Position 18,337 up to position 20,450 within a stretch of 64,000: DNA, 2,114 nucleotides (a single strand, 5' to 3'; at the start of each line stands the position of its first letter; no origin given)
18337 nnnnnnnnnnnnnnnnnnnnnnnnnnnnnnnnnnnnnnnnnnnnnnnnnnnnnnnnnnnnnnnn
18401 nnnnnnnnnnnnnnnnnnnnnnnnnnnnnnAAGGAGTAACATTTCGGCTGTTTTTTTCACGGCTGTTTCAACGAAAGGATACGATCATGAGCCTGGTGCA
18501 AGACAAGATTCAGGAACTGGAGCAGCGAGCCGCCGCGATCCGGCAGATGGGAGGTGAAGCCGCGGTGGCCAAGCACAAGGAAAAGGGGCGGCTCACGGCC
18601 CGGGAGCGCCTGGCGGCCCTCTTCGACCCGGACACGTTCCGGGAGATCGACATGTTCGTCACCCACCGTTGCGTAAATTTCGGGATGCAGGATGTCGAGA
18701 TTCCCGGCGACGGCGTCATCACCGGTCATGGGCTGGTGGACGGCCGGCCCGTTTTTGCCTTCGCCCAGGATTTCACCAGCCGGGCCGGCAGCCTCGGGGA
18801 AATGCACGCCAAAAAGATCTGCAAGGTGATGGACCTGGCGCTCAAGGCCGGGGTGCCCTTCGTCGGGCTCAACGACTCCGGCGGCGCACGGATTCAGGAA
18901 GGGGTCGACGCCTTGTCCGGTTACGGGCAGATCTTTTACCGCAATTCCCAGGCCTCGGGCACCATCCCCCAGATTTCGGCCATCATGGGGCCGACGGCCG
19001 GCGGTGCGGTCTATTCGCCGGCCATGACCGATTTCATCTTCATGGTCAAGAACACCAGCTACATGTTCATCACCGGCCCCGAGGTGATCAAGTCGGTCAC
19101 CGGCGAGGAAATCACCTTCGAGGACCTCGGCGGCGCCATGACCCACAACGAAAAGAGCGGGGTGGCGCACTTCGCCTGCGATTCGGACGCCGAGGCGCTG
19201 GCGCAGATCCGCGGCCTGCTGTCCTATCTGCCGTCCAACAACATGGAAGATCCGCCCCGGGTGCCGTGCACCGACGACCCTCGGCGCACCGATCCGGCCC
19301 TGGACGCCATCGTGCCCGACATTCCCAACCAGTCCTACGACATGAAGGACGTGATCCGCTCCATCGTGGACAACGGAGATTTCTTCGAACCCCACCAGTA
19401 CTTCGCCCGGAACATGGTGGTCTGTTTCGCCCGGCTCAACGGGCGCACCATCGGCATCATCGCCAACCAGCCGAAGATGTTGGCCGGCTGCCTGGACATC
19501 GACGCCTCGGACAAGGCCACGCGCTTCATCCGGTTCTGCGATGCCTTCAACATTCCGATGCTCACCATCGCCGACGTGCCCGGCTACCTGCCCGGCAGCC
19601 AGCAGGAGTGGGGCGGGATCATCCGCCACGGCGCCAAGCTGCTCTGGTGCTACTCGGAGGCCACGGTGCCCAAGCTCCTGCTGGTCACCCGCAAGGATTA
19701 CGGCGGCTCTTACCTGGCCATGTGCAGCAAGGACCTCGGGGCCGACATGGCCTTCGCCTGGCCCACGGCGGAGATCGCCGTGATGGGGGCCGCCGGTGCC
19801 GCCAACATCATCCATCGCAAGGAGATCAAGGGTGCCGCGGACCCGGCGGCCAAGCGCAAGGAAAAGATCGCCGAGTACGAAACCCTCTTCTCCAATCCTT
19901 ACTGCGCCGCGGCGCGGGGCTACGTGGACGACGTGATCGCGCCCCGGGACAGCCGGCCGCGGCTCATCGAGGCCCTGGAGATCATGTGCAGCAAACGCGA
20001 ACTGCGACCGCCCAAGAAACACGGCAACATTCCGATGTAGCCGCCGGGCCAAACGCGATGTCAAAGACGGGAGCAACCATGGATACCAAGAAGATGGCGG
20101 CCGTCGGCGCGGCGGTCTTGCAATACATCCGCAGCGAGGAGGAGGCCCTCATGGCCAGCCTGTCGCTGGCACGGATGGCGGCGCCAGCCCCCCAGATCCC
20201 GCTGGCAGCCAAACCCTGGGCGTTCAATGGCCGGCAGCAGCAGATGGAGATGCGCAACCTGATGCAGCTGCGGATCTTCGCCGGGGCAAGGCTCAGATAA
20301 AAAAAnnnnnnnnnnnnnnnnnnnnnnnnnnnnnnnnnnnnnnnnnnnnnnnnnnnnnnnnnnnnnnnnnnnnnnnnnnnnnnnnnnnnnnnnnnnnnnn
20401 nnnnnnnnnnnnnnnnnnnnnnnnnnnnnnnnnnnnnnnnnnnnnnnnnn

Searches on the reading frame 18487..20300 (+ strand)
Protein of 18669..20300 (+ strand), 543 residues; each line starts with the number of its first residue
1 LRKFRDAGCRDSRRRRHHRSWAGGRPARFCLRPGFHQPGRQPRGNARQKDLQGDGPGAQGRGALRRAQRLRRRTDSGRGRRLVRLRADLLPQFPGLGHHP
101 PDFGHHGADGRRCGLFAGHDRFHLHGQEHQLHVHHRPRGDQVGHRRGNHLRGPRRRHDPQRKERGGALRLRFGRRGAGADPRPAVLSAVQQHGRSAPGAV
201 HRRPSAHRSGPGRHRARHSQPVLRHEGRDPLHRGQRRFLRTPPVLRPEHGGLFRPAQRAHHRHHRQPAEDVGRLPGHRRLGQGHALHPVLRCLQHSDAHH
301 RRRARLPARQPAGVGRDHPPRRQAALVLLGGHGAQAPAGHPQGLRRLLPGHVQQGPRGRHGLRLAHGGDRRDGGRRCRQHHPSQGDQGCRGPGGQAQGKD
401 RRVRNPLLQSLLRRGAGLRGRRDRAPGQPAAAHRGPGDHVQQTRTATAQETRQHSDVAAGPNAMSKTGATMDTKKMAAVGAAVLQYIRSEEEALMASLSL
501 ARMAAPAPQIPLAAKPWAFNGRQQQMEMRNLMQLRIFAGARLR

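Call 33: search_protein_families(library=pfam, proteins=[window:18669-20300:+], max_evalue=0.00001)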
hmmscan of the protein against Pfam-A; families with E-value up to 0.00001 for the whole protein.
window:18669-20300:+ (543 aa): 0 families

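Call 37: search_protein_families(library=pfam, proteins=[window:18487-20040:+], max_evalue=0.00001)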
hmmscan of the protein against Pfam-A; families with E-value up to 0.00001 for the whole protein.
window:18487-20040:+ (517 aa): 2 families
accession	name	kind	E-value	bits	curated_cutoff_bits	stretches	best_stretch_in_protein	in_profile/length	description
PF01039.27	Carboxyl_trans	-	1.2e-196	654.6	22.3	1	30-515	2-493/493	Carboxyl transferase domain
PF03255.19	ACCA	-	8.3e-09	35.5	23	0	342-448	134-236/310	Acetyl co-enzyme A carboxylase carboxyltransferase-like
